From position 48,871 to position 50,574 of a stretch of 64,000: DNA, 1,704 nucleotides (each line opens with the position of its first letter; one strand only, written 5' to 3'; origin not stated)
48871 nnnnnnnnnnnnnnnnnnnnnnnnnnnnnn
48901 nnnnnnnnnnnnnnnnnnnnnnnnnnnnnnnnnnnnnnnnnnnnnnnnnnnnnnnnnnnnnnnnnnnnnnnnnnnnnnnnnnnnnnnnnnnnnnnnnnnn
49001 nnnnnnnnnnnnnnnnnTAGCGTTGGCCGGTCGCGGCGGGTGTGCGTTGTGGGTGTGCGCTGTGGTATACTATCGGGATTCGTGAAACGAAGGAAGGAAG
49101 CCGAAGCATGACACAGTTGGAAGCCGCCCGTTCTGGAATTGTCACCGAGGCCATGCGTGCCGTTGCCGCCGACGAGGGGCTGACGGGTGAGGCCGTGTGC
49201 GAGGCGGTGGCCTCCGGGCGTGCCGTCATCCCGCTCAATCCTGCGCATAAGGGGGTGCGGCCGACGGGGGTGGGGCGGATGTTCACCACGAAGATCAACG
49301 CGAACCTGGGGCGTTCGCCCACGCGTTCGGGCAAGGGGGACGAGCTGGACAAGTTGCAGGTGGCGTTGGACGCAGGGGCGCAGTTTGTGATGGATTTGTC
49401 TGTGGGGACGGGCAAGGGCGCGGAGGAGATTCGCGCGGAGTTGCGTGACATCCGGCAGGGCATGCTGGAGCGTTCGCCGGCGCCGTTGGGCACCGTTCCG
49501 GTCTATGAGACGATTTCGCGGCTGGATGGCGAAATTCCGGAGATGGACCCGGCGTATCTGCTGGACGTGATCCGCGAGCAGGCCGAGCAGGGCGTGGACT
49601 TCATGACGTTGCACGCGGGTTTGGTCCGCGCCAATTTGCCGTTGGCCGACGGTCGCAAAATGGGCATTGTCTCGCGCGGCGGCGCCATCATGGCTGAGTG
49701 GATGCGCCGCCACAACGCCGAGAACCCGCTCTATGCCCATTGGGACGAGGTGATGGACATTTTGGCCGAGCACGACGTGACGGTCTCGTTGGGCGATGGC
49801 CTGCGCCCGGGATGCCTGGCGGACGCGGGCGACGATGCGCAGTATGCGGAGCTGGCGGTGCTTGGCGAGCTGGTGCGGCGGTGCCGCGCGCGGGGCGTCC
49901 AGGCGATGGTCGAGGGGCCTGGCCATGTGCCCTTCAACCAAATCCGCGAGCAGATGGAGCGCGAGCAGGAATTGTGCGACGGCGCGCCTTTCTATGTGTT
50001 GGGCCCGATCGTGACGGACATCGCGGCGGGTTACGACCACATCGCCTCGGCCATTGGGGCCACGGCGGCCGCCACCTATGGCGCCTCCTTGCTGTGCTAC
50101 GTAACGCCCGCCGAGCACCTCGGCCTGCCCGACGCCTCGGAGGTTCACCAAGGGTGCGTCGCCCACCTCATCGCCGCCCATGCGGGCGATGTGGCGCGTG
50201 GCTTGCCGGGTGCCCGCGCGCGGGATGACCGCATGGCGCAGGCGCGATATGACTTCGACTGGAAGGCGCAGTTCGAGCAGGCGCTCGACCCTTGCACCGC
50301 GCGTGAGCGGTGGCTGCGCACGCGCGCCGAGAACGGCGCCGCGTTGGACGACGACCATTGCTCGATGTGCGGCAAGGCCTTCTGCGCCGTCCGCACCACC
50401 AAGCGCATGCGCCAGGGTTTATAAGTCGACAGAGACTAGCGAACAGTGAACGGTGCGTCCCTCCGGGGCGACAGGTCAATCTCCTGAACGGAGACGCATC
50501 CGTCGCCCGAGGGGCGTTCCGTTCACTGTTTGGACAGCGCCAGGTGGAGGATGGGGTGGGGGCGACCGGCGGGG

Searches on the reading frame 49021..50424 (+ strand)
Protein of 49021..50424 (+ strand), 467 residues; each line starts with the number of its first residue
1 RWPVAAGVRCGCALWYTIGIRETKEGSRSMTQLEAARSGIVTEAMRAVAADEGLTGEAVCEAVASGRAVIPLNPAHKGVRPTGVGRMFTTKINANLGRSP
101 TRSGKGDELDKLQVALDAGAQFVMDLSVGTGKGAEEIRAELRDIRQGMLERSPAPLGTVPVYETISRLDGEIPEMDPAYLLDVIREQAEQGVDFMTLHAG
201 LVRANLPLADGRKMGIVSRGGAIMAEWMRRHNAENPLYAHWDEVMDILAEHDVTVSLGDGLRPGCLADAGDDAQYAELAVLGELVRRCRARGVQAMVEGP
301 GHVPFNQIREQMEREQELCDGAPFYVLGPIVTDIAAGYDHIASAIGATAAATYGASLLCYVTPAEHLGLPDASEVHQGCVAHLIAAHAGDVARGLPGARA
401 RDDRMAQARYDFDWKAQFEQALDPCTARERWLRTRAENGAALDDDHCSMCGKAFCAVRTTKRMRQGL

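Call 20: search_protein_families(library=pfam, proteins=[window:49021-50424:+], max_evalue=0.001)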
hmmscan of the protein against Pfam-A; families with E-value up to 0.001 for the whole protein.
window:49021-50424:+ (467 aa): 1 family
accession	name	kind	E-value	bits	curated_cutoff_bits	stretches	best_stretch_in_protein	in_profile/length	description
PF01964.24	ThiC_Rad_SAM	-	5.4e-168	559.6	25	1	31-461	1-419/420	Radical SAM ThiC family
